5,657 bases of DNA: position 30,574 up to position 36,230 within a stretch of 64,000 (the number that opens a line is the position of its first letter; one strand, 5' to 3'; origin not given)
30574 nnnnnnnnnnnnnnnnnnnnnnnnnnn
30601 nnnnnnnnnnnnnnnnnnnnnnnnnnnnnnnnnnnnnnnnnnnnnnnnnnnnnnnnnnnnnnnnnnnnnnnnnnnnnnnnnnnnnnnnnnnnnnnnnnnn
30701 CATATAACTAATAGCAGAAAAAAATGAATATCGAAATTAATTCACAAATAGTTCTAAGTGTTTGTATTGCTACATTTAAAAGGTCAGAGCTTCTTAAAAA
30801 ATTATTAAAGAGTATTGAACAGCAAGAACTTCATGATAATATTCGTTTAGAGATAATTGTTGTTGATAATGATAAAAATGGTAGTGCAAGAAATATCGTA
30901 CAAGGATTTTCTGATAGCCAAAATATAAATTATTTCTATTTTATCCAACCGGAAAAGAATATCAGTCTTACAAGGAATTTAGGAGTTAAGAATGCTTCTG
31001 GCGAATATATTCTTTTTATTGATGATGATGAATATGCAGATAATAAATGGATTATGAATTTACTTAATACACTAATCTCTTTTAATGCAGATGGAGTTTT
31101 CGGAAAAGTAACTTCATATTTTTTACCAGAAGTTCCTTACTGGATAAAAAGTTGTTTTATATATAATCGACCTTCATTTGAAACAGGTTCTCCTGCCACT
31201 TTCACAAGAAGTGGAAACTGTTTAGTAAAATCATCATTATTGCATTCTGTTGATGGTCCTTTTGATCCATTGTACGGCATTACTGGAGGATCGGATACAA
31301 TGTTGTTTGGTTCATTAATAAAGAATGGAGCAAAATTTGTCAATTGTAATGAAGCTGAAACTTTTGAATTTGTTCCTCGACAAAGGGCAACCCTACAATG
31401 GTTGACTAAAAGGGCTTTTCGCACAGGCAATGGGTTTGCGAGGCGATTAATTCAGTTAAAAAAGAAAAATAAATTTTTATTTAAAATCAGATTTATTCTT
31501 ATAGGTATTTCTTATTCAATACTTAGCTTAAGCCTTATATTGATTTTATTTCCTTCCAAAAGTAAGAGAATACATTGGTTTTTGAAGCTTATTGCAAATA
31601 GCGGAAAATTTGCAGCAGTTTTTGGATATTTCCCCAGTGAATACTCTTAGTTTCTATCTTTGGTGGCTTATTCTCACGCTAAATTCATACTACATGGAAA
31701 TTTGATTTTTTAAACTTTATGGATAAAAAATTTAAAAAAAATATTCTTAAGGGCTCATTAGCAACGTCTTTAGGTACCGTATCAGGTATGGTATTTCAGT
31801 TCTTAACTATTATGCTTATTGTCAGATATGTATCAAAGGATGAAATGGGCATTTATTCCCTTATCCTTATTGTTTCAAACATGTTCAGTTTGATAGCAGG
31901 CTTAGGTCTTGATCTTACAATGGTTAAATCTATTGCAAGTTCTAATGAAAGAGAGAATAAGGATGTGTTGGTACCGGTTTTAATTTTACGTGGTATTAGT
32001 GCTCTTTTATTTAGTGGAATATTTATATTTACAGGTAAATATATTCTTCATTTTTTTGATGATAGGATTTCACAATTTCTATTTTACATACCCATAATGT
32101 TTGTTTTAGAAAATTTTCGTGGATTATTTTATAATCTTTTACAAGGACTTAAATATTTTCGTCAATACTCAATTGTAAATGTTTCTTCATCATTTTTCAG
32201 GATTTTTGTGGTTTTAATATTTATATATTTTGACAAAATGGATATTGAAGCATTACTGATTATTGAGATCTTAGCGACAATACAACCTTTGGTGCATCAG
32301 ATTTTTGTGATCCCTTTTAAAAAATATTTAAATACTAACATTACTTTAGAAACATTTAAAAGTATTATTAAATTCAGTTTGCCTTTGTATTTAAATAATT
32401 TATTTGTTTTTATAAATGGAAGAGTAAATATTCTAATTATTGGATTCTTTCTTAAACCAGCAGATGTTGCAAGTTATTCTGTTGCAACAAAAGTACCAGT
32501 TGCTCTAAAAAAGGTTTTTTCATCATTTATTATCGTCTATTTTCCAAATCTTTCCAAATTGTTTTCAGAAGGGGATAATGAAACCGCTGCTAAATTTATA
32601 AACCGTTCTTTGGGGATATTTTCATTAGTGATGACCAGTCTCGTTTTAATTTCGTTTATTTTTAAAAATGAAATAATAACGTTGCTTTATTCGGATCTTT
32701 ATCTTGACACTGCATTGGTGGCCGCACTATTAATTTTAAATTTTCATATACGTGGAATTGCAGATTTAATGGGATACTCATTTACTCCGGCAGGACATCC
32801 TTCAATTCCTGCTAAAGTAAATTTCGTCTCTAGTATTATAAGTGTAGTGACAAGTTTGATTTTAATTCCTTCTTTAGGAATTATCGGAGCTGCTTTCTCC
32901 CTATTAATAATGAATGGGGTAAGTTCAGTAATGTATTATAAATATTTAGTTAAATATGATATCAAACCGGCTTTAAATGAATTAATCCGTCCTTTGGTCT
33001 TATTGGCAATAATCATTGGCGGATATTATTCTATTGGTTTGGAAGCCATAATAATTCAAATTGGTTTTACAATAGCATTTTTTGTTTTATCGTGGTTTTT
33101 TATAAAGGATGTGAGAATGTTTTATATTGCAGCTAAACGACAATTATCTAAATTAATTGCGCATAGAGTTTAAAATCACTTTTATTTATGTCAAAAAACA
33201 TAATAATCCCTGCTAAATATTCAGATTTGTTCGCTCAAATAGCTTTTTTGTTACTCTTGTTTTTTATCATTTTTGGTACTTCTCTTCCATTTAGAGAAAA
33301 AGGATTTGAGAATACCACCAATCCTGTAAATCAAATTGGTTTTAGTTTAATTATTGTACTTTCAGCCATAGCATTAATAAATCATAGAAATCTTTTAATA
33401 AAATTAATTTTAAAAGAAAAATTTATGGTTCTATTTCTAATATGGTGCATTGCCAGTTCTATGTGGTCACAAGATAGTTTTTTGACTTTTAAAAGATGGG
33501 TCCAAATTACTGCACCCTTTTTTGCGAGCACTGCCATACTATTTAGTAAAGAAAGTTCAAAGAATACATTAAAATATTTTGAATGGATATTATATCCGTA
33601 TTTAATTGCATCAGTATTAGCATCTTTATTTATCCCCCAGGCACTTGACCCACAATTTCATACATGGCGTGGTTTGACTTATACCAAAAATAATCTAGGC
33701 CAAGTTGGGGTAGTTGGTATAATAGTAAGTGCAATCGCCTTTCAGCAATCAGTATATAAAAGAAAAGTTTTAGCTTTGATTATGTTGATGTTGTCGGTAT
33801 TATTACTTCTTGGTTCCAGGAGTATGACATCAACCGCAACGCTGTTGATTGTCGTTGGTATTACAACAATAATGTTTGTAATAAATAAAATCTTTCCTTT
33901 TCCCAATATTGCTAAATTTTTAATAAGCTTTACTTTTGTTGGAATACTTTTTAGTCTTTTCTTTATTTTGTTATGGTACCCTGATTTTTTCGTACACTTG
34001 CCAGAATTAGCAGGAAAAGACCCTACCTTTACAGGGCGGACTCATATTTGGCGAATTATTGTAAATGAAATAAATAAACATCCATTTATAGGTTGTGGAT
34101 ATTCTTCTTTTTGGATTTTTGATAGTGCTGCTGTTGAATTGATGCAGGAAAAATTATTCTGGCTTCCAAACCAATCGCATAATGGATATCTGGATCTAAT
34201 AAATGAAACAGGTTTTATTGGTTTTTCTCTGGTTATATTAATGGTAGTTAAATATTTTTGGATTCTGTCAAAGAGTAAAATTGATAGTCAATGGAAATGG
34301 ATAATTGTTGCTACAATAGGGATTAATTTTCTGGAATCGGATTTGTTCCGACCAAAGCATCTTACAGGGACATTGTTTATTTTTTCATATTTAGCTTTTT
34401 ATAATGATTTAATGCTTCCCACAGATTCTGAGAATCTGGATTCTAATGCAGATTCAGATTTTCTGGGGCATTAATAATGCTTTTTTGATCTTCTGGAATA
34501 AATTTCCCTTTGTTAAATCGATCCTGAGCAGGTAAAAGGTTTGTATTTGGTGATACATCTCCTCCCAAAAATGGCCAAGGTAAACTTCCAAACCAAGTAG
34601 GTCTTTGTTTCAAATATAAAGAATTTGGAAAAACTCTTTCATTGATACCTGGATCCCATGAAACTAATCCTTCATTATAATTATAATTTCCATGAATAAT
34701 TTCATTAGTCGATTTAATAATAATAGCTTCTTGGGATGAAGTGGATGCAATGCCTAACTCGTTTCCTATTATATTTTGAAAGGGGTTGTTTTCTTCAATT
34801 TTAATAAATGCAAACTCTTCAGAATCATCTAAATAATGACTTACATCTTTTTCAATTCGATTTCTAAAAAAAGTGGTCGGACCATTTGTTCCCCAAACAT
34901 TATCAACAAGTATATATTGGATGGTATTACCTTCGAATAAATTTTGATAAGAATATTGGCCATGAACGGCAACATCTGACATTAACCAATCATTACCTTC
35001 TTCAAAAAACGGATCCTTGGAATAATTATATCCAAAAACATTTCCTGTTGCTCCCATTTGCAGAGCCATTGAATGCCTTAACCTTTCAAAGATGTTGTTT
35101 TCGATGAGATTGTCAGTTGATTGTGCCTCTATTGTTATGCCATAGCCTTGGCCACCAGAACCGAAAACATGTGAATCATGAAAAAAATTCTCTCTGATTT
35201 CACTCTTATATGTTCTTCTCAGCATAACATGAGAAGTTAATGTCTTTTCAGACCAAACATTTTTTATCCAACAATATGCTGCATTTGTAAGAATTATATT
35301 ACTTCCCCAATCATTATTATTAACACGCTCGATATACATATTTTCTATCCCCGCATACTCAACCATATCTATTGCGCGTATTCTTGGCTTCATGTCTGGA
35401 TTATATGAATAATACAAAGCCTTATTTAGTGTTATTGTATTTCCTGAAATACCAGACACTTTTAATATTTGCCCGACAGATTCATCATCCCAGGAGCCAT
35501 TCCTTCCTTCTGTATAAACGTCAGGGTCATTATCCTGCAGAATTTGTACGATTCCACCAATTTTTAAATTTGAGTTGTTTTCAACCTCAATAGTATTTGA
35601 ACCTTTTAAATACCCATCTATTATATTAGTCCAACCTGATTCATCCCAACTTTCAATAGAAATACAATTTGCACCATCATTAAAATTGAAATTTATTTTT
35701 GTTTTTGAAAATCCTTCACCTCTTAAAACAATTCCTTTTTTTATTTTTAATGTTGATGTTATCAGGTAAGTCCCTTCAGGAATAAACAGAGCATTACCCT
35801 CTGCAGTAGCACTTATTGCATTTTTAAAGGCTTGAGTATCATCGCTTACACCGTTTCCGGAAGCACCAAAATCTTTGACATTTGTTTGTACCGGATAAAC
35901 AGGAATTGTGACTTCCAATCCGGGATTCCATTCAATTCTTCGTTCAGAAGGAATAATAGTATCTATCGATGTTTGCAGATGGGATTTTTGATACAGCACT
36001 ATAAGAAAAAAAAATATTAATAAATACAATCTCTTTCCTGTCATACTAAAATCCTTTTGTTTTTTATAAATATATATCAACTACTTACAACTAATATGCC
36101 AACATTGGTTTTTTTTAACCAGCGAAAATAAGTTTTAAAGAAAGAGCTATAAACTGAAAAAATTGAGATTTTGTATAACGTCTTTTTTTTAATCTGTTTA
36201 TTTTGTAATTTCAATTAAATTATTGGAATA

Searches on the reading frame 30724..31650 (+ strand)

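Call 4: search_protein_families(library=pfam, proteins=[window:30724-31650:+])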
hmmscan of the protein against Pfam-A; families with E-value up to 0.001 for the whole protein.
window:30724-31650:+ (308 aa): 3 families
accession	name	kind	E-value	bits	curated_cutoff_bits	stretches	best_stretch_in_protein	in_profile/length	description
PF00535.33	Glycos_transf_2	-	6.9e-23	81.8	23.3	1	12-159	1-145/168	Glycosyl transferase family 2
PF10111.15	Glyco_tranf_2_2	-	5.3e-05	23.3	27.3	1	32-107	20-96/276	Glycosyltransferase like family 2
PF13641.12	Glyco_tranf_2_3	-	0.00095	19.7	27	0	11-123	3-117/230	Glycosyltransferase like family 2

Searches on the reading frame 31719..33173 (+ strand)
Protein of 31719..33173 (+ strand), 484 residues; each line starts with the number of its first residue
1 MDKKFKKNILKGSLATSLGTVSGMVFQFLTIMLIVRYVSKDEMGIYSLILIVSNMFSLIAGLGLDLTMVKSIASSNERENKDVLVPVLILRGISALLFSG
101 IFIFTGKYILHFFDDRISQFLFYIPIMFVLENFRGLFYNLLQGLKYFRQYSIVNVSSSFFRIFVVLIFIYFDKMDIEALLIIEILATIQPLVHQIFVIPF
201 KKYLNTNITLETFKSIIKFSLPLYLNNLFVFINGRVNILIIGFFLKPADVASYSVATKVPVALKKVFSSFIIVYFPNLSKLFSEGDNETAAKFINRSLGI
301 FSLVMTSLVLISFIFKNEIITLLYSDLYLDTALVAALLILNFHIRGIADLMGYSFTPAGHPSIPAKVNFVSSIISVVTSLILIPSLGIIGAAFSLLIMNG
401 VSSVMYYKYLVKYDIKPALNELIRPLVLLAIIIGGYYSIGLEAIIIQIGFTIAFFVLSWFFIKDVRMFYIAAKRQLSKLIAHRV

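Call 4: search_protein_families(library=pfam, proteins=[window:31719-33173:+])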
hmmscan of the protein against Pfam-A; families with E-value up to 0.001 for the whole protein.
window:31719-33173:+ (484 aa): 2 families
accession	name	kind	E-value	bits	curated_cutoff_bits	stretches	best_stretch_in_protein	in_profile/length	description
PF01943.22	Polysacc_synt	-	6e-23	82.1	28.2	1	9-281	1-273/274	Polysaccharide biosynthesis protein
PF13440.11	Polysacc_synt_3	-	8.7e-19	68.3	23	1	34-331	2-291/293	Polysaccharide biosynthesis protein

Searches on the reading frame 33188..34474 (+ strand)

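Call 4: search_protein_families(library=pfam, proteins=[window:33188-34474:+])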
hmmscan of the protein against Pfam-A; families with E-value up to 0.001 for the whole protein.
window:33188-34474:+ (428 aa): 1 family
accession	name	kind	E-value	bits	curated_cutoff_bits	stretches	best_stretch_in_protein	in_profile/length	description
PF04932.20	Wzy_C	-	1.4e-17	64.3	31.7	1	198-349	3-148/149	O-Antigen ligase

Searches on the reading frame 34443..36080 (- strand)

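Call 4: search_protein_families(library=pfam, proteins=[window:34443-36080:-])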
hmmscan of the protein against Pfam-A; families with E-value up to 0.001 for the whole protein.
window:34443-36080:- (545 aa): 1 family
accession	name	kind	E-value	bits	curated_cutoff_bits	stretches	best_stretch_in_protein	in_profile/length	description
PF12708.12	Pect-lyase_RHGA_epim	-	2.4e-18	67.2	27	1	66-144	2-84/213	Rhamnogalacturonase A/epimerase, pectate lyase-like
